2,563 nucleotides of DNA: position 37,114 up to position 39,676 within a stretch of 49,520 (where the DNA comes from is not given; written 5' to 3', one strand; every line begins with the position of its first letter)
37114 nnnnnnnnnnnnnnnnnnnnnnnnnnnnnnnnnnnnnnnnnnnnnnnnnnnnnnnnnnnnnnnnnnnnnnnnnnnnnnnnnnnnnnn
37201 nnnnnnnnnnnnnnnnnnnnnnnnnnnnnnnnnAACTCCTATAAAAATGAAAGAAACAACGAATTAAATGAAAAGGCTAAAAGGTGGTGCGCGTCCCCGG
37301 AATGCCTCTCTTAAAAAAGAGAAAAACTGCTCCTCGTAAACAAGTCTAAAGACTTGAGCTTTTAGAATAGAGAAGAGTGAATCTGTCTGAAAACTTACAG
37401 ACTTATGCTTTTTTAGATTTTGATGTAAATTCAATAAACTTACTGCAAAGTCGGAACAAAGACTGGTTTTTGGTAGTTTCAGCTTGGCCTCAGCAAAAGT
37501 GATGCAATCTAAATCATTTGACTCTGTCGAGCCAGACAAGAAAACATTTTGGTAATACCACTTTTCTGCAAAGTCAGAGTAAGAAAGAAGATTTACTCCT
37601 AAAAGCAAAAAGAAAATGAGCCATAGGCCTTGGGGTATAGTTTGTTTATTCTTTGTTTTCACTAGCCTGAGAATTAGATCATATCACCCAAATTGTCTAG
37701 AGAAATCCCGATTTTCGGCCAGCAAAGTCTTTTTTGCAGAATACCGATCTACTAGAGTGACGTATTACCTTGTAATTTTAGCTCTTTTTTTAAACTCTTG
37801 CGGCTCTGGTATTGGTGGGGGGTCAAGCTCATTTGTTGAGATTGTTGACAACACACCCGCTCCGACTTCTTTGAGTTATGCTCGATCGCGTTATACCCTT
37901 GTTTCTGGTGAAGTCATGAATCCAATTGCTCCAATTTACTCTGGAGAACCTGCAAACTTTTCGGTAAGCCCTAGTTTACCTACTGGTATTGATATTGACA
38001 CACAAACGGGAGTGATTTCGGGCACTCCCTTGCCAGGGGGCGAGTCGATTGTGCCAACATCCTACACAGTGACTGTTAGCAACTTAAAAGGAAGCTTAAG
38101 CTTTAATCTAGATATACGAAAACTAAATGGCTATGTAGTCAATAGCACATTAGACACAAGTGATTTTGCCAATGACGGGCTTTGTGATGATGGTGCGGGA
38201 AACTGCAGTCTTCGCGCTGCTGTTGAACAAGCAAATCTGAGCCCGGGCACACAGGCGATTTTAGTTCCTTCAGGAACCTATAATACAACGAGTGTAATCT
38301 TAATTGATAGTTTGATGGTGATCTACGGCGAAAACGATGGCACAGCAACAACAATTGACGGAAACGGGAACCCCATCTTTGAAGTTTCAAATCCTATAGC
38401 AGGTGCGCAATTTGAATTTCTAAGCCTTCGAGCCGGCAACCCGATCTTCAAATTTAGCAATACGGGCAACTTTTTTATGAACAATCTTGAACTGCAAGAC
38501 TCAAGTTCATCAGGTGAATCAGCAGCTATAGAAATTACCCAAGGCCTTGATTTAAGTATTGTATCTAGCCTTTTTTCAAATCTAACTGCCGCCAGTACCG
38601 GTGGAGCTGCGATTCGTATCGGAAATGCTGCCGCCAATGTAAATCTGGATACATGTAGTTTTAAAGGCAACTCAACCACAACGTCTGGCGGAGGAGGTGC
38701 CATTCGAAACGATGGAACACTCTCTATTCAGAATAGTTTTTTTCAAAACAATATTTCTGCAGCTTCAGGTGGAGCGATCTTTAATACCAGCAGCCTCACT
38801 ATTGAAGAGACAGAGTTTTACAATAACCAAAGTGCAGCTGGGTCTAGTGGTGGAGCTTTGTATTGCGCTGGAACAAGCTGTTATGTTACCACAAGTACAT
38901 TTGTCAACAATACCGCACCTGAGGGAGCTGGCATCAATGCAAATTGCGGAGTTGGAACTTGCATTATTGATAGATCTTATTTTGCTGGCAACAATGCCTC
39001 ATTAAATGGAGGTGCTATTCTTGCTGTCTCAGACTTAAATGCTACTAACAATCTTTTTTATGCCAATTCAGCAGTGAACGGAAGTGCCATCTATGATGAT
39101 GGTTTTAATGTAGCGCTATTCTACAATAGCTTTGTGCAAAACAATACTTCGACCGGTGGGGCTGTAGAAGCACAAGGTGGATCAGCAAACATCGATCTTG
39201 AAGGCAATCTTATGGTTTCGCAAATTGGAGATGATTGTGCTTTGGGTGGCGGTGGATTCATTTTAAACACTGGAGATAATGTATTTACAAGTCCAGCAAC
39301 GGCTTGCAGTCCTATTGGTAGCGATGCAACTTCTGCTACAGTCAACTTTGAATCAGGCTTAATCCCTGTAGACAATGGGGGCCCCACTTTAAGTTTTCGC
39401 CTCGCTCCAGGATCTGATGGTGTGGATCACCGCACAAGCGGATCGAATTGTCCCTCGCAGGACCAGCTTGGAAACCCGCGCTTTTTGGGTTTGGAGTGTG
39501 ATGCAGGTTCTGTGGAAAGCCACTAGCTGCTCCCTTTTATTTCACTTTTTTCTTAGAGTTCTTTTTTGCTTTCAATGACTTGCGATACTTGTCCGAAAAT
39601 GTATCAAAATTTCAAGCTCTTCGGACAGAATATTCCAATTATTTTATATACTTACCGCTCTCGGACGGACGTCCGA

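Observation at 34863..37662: Compact five-gene envelope operon: candidate undescribed soft-metal/thiol handling system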

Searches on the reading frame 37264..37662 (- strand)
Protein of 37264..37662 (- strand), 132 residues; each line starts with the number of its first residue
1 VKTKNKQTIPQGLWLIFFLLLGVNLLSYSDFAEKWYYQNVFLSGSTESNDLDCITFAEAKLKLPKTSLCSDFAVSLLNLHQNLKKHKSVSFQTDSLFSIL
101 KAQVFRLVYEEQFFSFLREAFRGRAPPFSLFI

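Call 3: search_protein_families(library=pfam, proteins=[window:37264-37662:-], max_evalue=1)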
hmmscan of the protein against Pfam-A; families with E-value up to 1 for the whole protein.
window:37264-37662:- (132 aa): 1 family
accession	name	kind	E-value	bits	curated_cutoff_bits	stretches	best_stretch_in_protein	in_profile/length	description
PF24388.1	Permuted_GreAB-C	-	0.19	11.9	27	1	111-128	10-27/54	Permuted GreAB-C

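Call 4: search_protein_families(library=ncbifam, proteins=[window:37264-37662:-], max_evalue=1)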
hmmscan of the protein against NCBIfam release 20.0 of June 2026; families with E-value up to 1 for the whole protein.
window:37264-37662:- (132 aa): 0 families

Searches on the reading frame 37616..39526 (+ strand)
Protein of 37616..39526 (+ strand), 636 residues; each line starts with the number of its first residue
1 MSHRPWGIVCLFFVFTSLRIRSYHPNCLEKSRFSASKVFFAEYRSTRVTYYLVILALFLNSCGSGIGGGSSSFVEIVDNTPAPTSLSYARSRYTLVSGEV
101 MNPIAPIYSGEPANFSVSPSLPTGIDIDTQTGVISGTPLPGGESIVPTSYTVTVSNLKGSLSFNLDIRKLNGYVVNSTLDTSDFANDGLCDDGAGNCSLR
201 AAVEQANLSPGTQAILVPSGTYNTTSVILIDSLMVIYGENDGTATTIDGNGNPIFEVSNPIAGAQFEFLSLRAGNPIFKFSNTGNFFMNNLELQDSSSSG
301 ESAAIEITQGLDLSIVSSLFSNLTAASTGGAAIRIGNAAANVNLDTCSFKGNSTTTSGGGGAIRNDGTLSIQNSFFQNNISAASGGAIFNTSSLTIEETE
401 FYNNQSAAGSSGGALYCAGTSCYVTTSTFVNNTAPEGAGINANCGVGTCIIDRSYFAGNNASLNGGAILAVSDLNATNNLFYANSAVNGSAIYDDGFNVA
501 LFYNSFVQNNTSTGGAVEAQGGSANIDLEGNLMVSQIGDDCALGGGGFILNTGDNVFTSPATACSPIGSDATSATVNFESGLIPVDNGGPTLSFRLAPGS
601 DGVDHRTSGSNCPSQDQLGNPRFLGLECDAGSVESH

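Call 3: search_protein_families(library=pfam, proteins=[window:37616-39526:+], max_evalue=1)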
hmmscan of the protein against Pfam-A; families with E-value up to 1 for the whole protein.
window:37616-39526:+ (636 aa): 3 families
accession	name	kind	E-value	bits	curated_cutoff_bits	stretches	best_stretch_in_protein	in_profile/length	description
PF05345.18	He_PIG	-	6e-06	27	24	1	91-160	14-88/96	Putative Ig domain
PF02415.23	Chlam_PMP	-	7.9e-06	26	20.6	4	399-417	2-18/19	Chlamydia polymorphic membrane protein (Chlamydia_PMP) repeat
PF25247.1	LbH_GLGC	-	0.13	12.6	27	1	416-469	50-105/135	GLGC left-handed parallel beta-helix domain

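Call 4: search_protein_families(library=ncbifam, proteins=[window:37616-39526:+], max_evalue=1)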
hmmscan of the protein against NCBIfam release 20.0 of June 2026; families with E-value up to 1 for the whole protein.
window:37616-39526:+ (636 aa): 3 families
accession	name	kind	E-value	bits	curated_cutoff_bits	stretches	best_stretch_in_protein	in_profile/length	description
NF041518.1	choice_anch_Q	domain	3.3e-10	40.1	25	1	586-635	9-57/58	choice-of-anchor Q domain-containing protein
TIGR04214.1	CSLREA_Nterm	domain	0.00059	19.7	25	1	173-207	1-27/27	CSLREA domain-containing protein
TIGR01376.1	POMP_repeat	repeat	0.0038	17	15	3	343-372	1-28/28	polymorphic outer membrane protein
